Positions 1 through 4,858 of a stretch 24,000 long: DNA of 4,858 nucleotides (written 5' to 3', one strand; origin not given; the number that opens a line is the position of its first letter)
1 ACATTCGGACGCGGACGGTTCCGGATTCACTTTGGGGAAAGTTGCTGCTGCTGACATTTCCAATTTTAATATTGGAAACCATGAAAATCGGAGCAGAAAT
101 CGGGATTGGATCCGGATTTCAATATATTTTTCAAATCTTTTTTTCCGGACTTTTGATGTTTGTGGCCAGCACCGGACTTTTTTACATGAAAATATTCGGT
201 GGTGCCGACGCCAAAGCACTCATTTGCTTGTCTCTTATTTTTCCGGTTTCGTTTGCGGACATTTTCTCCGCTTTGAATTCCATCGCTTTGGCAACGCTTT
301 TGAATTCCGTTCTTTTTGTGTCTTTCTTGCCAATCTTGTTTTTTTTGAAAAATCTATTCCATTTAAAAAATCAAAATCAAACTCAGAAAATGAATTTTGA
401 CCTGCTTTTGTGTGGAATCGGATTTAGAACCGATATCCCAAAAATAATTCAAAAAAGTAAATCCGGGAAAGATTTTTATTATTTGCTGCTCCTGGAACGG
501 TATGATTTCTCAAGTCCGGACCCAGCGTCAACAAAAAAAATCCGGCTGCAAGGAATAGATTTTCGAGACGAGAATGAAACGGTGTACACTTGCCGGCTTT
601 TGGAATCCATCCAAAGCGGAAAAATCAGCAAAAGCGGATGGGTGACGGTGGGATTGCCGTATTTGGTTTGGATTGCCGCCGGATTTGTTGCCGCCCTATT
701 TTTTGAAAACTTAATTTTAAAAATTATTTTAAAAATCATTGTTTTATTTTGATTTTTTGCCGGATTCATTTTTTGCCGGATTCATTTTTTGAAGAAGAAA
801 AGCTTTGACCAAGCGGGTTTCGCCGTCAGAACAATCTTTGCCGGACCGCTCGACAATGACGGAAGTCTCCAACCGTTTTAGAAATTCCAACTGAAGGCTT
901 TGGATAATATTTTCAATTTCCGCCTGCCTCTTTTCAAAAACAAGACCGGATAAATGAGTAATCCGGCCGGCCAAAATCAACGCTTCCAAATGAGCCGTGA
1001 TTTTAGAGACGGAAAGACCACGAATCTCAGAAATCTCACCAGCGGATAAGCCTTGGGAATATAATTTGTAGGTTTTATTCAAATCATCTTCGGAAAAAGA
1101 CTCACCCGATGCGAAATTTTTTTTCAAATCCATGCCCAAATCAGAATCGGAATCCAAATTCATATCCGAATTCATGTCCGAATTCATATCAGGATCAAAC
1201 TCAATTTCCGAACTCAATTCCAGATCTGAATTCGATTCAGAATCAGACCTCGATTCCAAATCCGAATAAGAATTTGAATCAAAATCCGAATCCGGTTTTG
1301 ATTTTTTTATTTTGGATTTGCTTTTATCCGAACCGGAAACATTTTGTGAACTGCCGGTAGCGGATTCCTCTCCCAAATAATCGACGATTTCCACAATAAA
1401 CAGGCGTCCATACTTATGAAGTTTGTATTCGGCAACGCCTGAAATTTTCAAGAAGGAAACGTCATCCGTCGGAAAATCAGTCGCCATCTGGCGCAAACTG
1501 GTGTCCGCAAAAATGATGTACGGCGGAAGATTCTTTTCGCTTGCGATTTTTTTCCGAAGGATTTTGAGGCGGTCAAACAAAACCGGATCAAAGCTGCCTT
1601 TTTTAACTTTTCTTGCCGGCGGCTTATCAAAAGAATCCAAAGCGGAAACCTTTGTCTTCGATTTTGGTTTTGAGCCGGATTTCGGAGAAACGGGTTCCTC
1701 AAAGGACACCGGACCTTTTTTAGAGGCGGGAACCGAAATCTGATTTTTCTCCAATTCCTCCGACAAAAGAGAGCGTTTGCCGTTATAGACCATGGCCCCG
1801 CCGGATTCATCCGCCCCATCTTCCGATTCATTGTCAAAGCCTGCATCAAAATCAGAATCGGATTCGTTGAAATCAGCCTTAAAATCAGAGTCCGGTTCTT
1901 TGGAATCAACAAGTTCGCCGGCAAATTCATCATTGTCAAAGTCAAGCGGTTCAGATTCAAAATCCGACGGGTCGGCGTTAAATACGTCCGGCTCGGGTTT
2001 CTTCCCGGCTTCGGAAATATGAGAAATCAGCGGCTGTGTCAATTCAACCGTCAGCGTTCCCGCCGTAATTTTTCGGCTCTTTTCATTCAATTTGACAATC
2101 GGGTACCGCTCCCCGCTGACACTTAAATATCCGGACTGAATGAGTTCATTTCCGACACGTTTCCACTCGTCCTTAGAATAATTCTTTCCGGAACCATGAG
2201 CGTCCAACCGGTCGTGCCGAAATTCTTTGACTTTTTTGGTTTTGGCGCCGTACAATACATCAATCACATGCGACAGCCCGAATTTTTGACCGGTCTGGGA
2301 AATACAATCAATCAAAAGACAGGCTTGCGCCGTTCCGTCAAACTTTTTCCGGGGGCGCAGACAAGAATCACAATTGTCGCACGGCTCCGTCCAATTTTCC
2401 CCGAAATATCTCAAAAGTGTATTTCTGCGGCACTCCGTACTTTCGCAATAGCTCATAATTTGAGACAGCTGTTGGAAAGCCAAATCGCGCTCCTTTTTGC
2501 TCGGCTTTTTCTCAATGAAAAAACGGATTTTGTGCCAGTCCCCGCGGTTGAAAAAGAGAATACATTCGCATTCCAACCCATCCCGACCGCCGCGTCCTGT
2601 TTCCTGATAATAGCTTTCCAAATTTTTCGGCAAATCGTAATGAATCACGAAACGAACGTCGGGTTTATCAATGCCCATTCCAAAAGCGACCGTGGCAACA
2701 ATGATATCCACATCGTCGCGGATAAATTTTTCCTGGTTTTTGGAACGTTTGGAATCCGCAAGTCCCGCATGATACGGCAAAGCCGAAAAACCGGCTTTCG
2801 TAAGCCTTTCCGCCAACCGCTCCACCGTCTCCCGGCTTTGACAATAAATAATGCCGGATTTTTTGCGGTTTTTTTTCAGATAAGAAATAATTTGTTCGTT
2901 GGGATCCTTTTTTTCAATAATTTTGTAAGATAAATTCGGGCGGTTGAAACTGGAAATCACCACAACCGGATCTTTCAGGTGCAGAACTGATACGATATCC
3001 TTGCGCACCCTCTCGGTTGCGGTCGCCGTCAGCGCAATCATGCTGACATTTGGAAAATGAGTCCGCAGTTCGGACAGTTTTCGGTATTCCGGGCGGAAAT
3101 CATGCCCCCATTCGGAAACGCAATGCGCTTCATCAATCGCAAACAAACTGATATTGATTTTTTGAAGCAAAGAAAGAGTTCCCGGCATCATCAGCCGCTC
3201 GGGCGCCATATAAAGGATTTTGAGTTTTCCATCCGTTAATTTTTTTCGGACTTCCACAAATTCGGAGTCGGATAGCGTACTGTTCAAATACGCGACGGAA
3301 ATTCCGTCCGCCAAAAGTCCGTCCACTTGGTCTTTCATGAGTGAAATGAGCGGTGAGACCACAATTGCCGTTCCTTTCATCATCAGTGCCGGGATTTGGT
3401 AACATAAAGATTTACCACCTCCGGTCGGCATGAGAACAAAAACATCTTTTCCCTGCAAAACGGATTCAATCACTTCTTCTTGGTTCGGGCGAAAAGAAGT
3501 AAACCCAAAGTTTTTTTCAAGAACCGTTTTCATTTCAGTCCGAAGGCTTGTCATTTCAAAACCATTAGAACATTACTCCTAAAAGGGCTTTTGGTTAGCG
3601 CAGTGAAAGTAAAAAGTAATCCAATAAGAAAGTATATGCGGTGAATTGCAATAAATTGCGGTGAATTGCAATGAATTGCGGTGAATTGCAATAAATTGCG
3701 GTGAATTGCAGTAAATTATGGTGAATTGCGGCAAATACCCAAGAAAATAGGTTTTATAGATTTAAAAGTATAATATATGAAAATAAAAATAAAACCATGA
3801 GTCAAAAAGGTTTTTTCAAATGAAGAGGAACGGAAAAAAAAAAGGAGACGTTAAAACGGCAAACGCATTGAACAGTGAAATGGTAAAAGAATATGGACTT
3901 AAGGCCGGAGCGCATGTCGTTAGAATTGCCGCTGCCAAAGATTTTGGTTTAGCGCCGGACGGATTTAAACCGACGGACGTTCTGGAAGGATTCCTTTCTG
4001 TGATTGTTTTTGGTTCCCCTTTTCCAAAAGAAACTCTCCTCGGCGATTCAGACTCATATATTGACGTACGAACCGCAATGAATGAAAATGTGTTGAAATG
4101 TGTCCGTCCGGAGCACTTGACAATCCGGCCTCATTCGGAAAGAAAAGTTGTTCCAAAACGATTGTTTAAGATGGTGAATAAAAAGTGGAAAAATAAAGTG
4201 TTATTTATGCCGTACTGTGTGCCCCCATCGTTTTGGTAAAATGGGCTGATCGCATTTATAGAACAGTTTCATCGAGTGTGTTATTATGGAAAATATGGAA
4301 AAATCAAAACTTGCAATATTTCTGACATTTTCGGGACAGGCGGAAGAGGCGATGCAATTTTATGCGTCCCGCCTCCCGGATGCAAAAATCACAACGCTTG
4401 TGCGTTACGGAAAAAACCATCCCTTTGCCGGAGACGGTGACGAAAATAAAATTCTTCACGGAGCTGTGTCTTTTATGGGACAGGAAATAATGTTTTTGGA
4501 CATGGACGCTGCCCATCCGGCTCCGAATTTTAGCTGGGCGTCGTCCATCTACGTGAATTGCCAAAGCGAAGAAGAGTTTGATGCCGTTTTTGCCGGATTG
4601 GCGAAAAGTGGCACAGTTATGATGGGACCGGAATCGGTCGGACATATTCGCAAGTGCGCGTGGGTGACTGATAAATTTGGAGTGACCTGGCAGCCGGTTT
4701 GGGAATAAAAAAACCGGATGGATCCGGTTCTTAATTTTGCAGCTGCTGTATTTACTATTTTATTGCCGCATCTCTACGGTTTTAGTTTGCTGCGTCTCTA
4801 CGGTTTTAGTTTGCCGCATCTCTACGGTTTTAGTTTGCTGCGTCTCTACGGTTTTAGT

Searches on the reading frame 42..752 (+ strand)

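Call 14: search_protein_families(library=pfam, proteins=[window:42-752:+], max_evalue=0.00001)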
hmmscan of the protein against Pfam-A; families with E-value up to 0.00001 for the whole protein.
window:42-752:+ (236 aa): 1 family
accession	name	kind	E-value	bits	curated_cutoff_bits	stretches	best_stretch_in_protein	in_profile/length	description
PF06847.16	Arc_PepC_II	-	2.9e-08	34.6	29.9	1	164-221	33-90/93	Archaeal Peptidase A24 C-terminus Type II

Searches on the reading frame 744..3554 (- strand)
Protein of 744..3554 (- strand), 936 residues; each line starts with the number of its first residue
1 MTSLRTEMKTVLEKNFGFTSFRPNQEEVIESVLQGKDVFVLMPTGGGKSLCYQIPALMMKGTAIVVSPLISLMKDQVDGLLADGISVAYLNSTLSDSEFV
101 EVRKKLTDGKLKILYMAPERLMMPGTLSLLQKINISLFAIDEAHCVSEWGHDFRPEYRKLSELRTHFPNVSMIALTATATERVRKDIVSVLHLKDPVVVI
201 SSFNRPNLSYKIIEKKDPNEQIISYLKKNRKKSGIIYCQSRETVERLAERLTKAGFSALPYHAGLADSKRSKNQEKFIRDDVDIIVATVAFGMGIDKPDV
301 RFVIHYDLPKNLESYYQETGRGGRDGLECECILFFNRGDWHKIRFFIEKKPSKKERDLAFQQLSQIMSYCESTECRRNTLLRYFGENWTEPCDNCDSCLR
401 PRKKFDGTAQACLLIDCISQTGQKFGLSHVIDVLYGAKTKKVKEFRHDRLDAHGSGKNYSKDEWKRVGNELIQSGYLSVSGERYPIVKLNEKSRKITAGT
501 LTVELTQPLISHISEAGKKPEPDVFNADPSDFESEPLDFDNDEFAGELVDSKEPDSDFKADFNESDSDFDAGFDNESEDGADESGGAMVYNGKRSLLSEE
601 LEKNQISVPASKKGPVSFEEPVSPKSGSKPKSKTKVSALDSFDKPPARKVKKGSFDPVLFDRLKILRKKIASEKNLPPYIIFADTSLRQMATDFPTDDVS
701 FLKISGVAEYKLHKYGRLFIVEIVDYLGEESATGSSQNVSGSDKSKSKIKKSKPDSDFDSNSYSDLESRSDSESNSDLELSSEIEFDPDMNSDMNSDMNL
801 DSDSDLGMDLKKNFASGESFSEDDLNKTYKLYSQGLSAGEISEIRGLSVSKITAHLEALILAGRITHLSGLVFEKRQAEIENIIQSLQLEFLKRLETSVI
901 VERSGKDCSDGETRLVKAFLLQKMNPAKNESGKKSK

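Call 13: search_protein_families(library=pfam, proteins=[window:744-3554:-], max_evalue=0.00001)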
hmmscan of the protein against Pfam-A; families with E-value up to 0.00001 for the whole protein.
window:744-3554:- (936 aa): 7 families
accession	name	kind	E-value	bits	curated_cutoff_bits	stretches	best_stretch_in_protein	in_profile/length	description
PF09382.16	RQC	-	1.2e-32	112.5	23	1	401-508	1-108/114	RQC domain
PF00270.35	DEAD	-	5.3e-32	111.3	26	1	22-183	1-164/167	DEAD/DEAH box helicase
PF00271.37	Helicase_C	-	6.8e-26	91.1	23.5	1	220-326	4-110/110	Helicase conserved C-terminal domain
PF16124.10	RecQ_Zn_bind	-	5.1e-19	69.2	25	1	338-399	2-66/66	RecQ zinc-binding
PF00570.28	HRDC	-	9.2e-16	58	23.8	1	658-720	3-65/68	HRDC domain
PF14493.12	HTH_40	-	2.5e-12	47.4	27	1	826-898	3-75/89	Helix-turn-helix domain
PF04851.21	ResIII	-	9.7e-07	29.3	22.5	1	20-179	3-162/164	Type III restriction enzyme, res subunit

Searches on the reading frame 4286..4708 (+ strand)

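Call 13: search_protein_families(library=pfam, proteins=[window:4286-4708:+], max_evalue=0.00001)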
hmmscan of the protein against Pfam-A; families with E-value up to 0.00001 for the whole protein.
window:4286-4708:+ (140 aa): 1 family
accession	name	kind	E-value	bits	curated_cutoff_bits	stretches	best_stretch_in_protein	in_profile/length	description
PF06983.19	3-dmu-9_3-mt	-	2.5e-24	86.4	24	1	8-136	2-114/116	3-demethylubiquinone-9 3-methyltransferase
